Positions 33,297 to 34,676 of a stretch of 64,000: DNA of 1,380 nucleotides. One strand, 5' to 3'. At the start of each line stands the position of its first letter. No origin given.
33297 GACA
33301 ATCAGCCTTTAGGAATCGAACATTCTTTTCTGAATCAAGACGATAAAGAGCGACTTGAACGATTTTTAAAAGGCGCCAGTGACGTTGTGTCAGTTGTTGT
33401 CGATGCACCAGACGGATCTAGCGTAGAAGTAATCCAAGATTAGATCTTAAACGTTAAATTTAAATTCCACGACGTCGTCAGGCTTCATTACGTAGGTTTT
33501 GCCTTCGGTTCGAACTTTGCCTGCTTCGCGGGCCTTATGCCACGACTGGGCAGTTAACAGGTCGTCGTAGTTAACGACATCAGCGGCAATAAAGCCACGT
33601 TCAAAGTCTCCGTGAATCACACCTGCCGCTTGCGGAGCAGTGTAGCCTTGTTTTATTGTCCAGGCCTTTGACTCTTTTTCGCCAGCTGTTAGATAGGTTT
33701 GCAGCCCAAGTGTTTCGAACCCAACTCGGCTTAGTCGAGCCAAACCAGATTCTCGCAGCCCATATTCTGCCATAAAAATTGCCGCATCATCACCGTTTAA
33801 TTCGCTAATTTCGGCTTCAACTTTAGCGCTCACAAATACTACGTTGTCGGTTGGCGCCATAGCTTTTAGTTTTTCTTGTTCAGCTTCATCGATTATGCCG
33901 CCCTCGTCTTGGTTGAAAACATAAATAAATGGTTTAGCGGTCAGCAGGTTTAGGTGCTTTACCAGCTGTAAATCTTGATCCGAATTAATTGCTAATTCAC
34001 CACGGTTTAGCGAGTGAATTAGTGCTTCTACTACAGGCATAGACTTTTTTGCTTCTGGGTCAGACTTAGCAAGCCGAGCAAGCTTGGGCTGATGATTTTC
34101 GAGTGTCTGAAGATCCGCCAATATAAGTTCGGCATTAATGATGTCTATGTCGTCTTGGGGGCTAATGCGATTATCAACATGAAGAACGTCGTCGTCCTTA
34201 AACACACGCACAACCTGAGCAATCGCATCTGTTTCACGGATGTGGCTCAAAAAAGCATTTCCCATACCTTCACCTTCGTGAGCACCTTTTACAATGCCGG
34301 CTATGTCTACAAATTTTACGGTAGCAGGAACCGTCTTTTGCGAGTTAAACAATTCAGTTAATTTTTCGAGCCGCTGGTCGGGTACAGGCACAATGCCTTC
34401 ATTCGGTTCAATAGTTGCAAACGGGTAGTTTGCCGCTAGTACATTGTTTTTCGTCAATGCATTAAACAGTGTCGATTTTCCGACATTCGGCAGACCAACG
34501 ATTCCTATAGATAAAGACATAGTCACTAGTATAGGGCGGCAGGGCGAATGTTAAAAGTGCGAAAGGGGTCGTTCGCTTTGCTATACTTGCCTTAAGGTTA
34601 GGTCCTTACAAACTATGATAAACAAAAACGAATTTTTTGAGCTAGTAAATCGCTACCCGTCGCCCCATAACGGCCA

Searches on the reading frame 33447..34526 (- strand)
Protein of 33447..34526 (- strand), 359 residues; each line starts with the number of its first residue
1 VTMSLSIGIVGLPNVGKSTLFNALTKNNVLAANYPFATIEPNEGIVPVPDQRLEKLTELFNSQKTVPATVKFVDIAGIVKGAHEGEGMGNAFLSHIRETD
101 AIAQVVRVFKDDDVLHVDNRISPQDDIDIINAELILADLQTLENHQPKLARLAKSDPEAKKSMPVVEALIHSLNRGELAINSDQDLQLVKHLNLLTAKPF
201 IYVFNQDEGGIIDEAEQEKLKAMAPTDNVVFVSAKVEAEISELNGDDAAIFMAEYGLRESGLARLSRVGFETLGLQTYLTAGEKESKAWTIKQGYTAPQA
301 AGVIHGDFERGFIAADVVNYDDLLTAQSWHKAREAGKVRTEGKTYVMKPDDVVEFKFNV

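Call 93: search_protein_families(library=pfam, proteins=[window:33447-34526:-], max_evalue=0.00001)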
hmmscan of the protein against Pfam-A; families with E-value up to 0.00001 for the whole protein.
window:33447-34526:- (359 aa): 3 families
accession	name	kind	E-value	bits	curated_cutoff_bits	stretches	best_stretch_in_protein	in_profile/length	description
PF06071.19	YchF-GTPase_C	-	6.2e-35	119.6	27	1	275-358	1-84/84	Protein of unknown function (DUF933)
PF01926.29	MMR_HSR1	-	8.2e-24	84.3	21.9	1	7-120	2-95/113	50S ribosome-binding GTPase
PF02421.24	FeoB_N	-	4.4e-09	36.5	27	1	7-51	3-47/156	Ferrous iron transport protein B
